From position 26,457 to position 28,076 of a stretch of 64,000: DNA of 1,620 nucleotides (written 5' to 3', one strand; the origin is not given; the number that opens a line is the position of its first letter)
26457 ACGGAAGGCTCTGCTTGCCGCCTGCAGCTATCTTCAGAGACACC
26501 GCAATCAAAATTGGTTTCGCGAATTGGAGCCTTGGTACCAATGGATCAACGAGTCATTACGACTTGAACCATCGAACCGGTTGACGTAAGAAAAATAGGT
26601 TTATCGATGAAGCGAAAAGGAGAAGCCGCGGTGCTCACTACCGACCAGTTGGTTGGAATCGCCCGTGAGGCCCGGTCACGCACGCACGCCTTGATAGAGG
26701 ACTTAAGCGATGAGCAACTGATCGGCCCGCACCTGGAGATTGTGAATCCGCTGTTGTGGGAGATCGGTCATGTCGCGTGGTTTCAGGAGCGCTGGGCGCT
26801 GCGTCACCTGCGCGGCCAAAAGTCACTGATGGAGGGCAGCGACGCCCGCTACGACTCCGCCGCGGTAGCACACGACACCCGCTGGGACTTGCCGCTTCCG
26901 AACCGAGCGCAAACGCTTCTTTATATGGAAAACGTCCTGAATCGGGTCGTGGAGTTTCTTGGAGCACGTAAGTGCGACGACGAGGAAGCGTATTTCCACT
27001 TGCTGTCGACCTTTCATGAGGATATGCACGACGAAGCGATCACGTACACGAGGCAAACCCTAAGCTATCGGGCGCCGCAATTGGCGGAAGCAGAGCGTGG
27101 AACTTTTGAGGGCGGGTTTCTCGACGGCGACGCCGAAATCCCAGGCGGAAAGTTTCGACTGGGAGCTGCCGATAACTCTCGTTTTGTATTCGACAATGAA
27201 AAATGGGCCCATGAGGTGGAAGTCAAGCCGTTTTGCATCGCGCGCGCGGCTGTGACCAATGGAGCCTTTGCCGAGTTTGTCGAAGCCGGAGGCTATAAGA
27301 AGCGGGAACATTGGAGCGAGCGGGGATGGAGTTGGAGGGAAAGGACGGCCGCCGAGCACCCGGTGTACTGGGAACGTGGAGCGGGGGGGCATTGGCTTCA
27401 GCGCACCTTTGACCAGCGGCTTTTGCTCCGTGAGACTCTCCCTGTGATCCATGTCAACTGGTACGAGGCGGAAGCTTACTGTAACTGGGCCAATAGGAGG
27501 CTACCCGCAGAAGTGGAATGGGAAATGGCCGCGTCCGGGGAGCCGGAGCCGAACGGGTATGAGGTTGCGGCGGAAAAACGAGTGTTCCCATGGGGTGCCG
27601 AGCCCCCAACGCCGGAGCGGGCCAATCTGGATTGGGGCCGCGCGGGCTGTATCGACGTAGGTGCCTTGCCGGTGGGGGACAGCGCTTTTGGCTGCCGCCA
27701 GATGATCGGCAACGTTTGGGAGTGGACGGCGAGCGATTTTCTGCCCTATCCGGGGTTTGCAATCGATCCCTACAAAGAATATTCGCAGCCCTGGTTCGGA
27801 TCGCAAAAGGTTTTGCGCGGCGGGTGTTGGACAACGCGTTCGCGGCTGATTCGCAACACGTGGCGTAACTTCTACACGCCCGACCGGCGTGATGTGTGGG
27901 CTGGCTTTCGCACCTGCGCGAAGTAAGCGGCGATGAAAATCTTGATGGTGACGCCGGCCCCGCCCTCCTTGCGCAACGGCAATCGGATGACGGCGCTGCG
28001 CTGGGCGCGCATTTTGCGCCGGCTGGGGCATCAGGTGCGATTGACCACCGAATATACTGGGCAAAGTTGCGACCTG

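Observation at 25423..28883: Three-gene operon GH84 glycosidase - EgtB/SenA-like synthase - SenB-like glycosyltransferase, without SelD/SenC or EgtD nearby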

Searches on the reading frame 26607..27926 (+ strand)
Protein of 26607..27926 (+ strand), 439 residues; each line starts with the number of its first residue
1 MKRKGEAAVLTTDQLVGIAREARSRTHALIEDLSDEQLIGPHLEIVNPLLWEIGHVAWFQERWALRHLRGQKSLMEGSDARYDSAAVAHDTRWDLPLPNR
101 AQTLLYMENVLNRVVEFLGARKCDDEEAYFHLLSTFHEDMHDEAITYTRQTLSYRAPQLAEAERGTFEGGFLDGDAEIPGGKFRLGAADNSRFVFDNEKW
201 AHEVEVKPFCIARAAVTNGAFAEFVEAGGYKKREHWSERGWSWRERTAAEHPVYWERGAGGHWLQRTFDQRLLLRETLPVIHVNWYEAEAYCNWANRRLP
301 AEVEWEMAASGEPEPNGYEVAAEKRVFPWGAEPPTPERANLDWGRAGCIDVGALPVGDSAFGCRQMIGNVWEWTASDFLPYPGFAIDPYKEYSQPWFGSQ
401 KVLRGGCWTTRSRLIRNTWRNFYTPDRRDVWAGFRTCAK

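Call 3: search_protein_families(library=ncbifam, proteins=[window:26607-27926:+])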
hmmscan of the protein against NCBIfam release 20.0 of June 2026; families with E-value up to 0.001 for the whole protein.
window:26607-27926:+ (439 aa): 7 families
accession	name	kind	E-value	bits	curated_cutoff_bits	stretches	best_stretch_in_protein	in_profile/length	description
NF041186.1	SenA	equivalog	1.3e-150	502.1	420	1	12-438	5-382/382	selenoneine synthase SenA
TIGR03440.2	egtB_TIGR03440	equivalog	4.8e-99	332.3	360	1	20-436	6-412/413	ergothioneine biosynthesis protein EgtB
TIGR04344.1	ovoA_Nterm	equivalog_domain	3.8e-41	141.4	400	1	177-436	192-443/444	5-histidylcysteine sulfoxide synthase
TIGR04373.1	egtB_X_signatur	signature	1.4e-27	95.5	71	1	389-438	1-50/50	EgtB-related enzyme signature domain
TIGR03525.2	GldK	equivalog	1e-16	61.3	350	1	278-437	220-404/408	T9SS ring complex lipoprotein PorK/GldK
NF051459.1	pyoverdine_PvdO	equivalog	2.2e-09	36.8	500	1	178-436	39-276/280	dihydropyoverdine dehydrogenase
TIGR03524.1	GldJ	equivalog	0.00015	20.6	458.2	0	298-331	265-298/559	gliding motility lipoprotein GldJ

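Call 4: search_protein_families(library=pfam, proteins=[window:26607-27926:+])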
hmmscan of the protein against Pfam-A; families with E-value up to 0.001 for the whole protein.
window:26607-27926:+ (439 aa): 2 families
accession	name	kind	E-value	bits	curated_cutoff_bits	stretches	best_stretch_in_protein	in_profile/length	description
PF03781.23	FGE-sulfatase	-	6.7e-54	183.7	23.3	1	177-436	7-253/255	Sulfatase-modifying factor enzyme 1-like domain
PF12867.12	DinB_2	-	3.4e-10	40.9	24.8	1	20-120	3-89/128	DinB superfamily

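Call 19: search_solved_structures(query=window:26607-27926:+, show_alignments=3, max_evalue=1e-10)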
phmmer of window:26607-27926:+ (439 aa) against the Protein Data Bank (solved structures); distinct sequences matched with E-value up to 1e-10: 27.
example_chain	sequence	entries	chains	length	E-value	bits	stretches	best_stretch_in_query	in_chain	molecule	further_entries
8ux5_A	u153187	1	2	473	2.3e-96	327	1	14-438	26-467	Selenoxide synthase OvsA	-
8u41_A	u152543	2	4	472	1.9e-93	317.3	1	14-438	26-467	Selenoxide synthase OvsA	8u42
8k5i_A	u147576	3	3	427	5.5e-73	249.9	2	44-310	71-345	selenoneine synthase SenA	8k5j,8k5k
8ryz_A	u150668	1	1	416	5.8e-73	249.8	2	44-310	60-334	selenoneine synthase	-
4x8b_A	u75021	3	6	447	1.3e-64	222.3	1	20-436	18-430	Sulfoxide synthase EgtB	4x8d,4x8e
8qf6_A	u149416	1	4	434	3.6e-41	145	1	20-315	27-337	Ergothioneine biosynthesis protein EgtB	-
6qki_A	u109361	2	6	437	3.7e-41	144.9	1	20-315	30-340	Uncharacterized protein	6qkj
6o6l_A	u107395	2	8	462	5e-41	144.5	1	20-316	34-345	EgtB (Cabther)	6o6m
8vih_A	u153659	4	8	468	5e-34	121.4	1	178-436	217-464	Sulfoxide synthase EgtB-IV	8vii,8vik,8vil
8vig_A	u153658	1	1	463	7.8e-29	104.3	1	177-435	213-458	Sulfoxide synthase EgtB-IV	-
8khq_A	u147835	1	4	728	1.9e-26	96.4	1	127-415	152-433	5-histidylcysteine sulfoxide synthase/putative 4-mercaptohistidine N1-methyltranferase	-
6s07_A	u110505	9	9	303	2.2e-22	83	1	174-438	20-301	Formylglycine-generating enzyme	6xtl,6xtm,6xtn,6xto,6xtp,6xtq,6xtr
5nxl_A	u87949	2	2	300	2.4e-22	82.9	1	176-438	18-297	Non-specific serine/threonine protein kinase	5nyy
6muj_A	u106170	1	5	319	6.2e-21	78.2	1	171-437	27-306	Formylglycine-generating enzyme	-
2q17_A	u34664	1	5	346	8.4e-21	77.8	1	172-437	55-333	formylglycine generating enzyme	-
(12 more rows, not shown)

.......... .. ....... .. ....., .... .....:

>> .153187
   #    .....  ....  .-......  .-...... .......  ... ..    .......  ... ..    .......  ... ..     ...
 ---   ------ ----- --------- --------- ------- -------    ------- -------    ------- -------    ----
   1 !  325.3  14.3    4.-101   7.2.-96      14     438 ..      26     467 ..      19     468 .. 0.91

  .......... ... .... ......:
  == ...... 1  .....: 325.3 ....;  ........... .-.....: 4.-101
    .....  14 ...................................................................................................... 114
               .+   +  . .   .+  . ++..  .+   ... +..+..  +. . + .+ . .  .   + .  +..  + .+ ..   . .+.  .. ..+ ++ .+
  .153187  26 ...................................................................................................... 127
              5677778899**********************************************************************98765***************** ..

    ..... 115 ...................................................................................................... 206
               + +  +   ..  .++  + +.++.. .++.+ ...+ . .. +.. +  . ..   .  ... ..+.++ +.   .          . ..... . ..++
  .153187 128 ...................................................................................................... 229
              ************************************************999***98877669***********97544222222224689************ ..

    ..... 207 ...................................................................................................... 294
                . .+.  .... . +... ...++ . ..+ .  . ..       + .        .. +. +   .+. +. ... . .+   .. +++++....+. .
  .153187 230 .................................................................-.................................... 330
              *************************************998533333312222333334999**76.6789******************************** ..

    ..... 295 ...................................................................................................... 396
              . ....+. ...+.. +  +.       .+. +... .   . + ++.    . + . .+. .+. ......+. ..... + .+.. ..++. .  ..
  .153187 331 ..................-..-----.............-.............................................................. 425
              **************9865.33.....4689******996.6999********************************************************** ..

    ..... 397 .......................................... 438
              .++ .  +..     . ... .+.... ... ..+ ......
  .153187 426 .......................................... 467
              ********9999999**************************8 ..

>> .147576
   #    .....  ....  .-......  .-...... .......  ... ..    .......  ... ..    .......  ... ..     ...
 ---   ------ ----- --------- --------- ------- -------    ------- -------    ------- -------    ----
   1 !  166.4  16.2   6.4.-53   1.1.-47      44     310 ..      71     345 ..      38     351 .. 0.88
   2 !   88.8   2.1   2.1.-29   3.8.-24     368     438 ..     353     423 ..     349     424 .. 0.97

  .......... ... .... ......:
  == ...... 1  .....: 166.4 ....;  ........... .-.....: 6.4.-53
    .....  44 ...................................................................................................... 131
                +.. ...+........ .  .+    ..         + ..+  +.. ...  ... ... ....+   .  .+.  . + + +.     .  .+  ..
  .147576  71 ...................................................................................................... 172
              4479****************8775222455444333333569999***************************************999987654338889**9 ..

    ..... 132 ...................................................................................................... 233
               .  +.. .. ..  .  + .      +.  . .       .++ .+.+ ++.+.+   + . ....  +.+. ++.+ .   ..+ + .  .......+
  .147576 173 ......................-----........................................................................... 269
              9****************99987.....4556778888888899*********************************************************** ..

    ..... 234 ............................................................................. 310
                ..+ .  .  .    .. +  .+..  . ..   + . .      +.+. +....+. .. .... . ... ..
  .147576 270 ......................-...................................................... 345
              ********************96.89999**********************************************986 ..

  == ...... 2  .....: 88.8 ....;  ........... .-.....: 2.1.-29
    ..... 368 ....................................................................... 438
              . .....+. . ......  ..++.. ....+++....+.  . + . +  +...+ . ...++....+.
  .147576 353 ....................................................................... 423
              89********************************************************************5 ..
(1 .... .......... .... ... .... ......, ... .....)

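Call 80: find_homologous_proteins(query=window:26607-27926:+, max_evalue=1e-30)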
Query window:26607-27926:+ (439 aa): 8000 proteins with E <= 1e-30 among 8000 candidates; the best 120 are listed.
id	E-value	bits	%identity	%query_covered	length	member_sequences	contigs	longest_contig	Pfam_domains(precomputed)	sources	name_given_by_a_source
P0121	0.0e+0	1029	100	98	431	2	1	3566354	PF12867.13,PF03781.23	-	-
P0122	1.5e-248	844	81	100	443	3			PF12867.13,PF03781.23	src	-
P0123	2.1e-245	833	80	100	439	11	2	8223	PF12867.13,PF03781.23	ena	-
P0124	8.2e-225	765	73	100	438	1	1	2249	PF12867.13,PF03781.23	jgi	jgi:iron(II)-dependent oxidoreductase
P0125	1.9e-224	764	76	94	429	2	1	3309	PF12867.13,PF03781.23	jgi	jgi:iron(II)-dependent oxidoreductase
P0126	3.1e-224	764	75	99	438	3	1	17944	PF12867.13,PF03781.23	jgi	jgi:iron(II)-dependent oxidoreductase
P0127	7.1e-204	696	68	98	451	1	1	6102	PF12867.13,PF03781.23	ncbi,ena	-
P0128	3.5e-203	694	69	96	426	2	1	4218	PF12867.13,PF03781.23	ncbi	-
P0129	1.9e-202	692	67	99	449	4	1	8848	PF12867.13,PF03781.23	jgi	-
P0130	8.0e-202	690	68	98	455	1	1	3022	PF12867.13,PF03781.23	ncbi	-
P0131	5.3e-201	687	67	98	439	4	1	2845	PF12867.13,PF03781.23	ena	-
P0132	1.1e-200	686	75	90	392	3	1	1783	PF03781.23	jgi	jgi:iron(II)-dependent oxidoreductase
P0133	1.8e-200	685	69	98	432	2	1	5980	PF12867.13,PF03781.23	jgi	jgi:iron(II)-dependent oxidoreductase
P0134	7.8e-200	683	65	99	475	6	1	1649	PF12867.13,PF03781.23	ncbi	-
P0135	5.5e-199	680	67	98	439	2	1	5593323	PF12867.13,PF03781.23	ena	-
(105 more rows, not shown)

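Call 81: find_encoding_contigs(protein=P0126, flank=8000, max_places=1)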
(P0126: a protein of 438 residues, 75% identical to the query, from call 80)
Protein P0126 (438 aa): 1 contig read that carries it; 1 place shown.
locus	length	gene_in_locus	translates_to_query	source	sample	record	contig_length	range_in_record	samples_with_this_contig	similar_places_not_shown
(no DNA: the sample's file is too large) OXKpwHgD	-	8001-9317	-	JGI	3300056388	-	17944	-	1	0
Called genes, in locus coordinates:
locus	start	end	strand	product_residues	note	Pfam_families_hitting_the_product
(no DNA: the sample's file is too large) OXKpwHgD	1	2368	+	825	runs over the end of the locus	PF13185:GAF_2 (weak), PF00512:HisKA, PF02518:HATPase_c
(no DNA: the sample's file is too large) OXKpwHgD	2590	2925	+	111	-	-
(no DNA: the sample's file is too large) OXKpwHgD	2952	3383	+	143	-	PF00571:CBS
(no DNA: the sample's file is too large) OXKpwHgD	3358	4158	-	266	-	PF14801:TrmI-like_N, PF08704:GCD14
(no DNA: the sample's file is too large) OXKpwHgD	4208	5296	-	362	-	PF00483:NTP_transferase, PF12804:NTP_transf_3 (weak), PF22640:ManC_GMP_beta-helix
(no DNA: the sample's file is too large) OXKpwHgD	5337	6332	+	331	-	PF01479:S4 (weak), PF00849:PseudoU_synth_2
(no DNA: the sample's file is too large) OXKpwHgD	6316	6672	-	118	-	-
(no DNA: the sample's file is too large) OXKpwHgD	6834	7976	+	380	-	PF07555:NAGidase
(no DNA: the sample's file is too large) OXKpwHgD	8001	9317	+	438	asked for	PF12867:DinB_2, PF03781:FGE-sulfatase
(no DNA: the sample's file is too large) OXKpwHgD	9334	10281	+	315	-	PF00534:Glycos_transf_1, PF13692:Glyco_trans_1_4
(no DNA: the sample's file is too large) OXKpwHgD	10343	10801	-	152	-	PF03703:bPH_2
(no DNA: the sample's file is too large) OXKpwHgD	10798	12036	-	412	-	PF07690:MFS_1, PF13000:Acatn (faint), PF07690:MFS_1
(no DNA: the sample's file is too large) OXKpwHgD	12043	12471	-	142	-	PF01152:Bac_globin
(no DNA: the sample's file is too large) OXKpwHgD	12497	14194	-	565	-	PF00749:tRNA-synt_1c, PF03950:tRNA-synt_1c_C, PF20974:tRNA-synt_1c_C2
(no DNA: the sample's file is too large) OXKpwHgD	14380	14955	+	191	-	PF13426:PAS_9, PF00989:PAS, PF08447:PAS_3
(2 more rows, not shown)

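Call 82: find_encoding_contigs(protein=P0135, flank=10000, max_places=1)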
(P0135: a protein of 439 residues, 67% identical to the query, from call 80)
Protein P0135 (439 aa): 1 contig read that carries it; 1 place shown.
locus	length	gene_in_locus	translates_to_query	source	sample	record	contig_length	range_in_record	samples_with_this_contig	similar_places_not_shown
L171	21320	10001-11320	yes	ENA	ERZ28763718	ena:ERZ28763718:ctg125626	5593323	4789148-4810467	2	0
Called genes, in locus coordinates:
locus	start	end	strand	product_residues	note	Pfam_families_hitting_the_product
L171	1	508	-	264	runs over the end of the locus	PF00561:Abhydrolase_1, PF12697:Abhydrolase_6, PF12146:Hydrolase_4 (weak)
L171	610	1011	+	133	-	PF01479:S4, PF28601:HSP15_C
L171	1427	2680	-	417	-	PF00994:MoCF_biosynth, PF18146:CinA_KH, PF02464:CinA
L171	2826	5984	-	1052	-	PF00873:ACR_tran, PF03176:MMPL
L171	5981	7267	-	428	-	PF25917:BSH_RND (faint), PF25881:HH_YBHG, PF25954:Beta-barrel_RND_2, PF25989:YknX_C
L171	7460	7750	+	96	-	-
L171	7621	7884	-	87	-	-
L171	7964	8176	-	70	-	-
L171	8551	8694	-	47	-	-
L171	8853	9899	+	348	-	PF07555:NAGidase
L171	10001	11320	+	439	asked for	PF12867:DinB_2 (weak), PF03781:FGE-sulfatase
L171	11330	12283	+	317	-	PF00534:Glycos_transf_1, PF13692:Glyco_trans_1_4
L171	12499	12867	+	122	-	PF02675:AdoMet_dc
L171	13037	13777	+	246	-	-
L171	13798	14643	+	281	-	PF03994:DUF350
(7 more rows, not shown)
